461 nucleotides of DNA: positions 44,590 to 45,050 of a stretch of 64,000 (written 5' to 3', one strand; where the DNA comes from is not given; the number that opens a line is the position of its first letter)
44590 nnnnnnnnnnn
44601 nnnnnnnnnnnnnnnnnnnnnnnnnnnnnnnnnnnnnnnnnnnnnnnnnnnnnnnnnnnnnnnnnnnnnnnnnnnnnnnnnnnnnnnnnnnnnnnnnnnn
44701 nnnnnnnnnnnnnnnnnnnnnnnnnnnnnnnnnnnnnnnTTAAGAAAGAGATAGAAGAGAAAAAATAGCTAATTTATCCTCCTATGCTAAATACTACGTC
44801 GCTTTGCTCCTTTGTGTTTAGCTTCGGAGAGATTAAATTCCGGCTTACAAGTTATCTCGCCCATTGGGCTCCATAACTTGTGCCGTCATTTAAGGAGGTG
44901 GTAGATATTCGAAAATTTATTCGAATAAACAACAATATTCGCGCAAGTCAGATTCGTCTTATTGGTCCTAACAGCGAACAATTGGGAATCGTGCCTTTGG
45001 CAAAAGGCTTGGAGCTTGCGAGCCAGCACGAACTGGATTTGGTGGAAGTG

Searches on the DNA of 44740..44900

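Call 40: search_rna_families(source=window, start=44740, end=44900, threshold=evalue, max_evalue=10, show_alignments=3)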
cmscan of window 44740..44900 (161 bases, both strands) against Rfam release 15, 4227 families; matches with E-value up to 10: 0.
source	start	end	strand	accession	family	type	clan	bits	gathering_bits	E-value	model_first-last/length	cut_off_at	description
